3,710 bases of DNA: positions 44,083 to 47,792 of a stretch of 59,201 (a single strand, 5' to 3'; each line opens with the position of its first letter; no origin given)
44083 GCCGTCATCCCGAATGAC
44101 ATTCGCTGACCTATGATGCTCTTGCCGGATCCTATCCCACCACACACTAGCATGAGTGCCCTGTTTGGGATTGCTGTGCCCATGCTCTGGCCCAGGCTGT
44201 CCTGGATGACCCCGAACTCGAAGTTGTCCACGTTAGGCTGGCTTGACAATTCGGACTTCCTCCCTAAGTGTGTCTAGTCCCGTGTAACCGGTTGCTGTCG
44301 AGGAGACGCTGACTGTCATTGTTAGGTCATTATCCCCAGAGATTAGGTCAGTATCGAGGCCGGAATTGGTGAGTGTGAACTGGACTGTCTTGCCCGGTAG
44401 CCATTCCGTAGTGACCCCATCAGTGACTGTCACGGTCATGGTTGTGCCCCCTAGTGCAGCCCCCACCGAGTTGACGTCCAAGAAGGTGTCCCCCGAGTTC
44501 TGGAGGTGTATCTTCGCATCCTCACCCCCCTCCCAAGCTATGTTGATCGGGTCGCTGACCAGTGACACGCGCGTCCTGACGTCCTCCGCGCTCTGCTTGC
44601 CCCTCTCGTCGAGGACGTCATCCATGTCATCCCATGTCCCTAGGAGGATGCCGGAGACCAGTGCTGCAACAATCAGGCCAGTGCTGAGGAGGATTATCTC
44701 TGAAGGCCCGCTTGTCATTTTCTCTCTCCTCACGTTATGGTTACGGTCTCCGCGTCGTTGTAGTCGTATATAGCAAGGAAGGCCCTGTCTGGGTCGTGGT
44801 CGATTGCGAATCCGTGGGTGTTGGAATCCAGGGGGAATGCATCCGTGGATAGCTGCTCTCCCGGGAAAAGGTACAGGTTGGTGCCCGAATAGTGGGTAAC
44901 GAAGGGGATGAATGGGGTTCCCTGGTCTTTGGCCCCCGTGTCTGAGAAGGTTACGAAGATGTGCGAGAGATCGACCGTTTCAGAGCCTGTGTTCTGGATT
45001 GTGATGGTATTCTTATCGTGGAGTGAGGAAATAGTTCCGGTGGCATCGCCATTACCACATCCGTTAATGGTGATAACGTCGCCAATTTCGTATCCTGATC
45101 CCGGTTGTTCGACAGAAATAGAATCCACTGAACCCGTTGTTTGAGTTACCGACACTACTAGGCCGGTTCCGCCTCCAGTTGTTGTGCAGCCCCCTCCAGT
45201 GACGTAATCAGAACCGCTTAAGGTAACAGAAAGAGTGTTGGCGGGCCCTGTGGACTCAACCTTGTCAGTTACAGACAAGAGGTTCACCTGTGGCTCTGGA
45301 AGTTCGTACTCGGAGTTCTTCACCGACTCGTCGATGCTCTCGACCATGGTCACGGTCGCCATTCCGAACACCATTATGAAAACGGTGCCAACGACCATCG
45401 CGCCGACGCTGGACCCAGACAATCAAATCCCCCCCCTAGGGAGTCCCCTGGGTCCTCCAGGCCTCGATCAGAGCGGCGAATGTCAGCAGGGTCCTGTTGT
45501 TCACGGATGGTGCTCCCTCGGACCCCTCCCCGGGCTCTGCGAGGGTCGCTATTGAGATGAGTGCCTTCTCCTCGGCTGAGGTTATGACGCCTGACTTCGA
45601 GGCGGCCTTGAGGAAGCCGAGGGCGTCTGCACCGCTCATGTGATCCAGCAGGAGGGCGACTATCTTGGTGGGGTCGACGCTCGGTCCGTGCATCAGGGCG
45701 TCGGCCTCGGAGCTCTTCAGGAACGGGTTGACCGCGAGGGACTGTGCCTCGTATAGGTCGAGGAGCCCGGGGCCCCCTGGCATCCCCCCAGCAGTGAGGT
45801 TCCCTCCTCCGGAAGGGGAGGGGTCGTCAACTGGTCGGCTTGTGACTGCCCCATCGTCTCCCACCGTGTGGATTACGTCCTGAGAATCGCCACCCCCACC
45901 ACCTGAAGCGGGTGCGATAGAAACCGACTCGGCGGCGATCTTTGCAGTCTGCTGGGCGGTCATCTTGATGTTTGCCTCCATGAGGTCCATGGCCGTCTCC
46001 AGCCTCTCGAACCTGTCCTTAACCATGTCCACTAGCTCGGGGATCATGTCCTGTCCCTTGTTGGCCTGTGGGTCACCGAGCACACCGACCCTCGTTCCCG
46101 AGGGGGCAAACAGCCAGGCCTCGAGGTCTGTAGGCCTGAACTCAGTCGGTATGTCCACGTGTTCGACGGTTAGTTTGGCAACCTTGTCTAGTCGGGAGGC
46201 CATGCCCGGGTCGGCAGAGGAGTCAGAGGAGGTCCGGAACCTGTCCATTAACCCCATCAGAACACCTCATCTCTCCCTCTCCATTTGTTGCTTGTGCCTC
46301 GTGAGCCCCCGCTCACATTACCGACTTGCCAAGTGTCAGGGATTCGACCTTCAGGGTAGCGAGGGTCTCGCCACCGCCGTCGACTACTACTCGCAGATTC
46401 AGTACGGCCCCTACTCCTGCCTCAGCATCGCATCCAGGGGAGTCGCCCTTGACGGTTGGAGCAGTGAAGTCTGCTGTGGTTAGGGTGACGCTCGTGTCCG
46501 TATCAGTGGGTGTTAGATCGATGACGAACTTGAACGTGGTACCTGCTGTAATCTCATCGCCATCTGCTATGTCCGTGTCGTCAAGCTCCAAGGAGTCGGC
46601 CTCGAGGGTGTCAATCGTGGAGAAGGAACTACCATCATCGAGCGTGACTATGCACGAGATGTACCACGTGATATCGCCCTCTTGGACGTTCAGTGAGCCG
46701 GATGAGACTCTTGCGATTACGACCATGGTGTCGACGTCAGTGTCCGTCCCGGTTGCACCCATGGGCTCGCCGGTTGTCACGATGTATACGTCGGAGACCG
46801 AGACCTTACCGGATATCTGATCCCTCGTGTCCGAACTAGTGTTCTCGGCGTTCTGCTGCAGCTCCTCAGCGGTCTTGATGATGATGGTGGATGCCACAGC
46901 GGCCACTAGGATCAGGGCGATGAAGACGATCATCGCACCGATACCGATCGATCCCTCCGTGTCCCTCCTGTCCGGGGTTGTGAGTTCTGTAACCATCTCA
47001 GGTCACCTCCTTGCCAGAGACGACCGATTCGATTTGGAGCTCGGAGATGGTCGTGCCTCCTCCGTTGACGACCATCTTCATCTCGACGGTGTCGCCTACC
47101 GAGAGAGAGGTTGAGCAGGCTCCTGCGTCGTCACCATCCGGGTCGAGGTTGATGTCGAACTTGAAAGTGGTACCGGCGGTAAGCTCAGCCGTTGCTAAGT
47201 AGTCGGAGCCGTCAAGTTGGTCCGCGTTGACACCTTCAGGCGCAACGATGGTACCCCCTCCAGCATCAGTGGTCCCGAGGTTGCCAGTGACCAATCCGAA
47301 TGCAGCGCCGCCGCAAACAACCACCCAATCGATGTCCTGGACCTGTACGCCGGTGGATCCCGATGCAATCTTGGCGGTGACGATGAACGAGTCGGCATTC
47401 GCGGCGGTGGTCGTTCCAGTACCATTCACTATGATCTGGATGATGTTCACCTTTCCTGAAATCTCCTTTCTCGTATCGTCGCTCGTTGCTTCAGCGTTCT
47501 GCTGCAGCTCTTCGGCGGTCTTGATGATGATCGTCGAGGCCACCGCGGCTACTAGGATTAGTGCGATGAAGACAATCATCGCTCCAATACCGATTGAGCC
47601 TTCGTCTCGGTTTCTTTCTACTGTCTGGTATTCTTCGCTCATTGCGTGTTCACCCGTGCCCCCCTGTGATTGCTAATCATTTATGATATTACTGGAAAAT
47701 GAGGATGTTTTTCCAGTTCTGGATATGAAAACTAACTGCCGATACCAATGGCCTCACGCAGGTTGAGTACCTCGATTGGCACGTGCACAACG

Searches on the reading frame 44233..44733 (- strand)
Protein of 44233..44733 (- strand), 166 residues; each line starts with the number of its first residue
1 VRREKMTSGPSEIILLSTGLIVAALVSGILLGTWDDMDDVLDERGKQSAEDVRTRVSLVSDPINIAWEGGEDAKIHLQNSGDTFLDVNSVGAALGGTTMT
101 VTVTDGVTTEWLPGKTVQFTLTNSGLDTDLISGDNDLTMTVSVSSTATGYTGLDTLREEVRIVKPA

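Call 14: search_protein_families(library=pfam, proteins=[window:44233-44733:-], max_evalue=0.01)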
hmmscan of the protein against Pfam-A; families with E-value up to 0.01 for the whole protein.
window:44233-44733:- (166 aa): 1 family
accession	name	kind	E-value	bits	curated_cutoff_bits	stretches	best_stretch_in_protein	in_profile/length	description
PF01917.21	Arch_flagellin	-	2.8e-11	44.5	29.5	1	9-144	4-137/162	Archaebacterial flagellin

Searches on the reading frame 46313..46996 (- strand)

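Call 14: search_protein_families(library=pfam, proteins=[window:46313-46996:-], max_evalue=0.01)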
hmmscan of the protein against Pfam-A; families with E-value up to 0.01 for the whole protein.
window:46313-46996:- (227 aa): 1 family
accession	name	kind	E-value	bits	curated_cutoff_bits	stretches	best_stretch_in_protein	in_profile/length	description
PF01917.21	Arch_flagellin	-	9.7e-15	55.7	29.5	1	15-173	1-149/162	Archaebacterial flagellin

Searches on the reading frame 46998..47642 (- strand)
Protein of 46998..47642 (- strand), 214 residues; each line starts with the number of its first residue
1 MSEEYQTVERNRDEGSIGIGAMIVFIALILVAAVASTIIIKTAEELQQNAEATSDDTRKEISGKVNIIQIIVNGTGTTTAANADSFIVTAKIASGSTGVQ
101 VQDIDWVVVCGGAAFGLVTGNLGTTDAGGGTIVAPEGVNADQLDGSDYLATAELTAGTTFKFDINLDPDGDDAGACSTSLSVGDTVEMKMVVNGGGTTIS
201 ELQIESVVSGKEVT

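Call 14: search_protein_families(library=pfam, proteins=[window:46998-47642:-], max_evalue=0.01)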
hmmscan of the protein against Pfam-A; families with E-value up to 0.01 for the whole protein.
window:46998-47642:- (214 aa): 1 family
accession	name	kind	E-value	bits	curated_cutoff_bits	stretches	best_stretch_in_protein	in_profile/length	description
PF01917.21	Arch_flagellin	-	2.7e-18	67.2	29.5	1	15-198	1-142/162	Archaebacterial flagellin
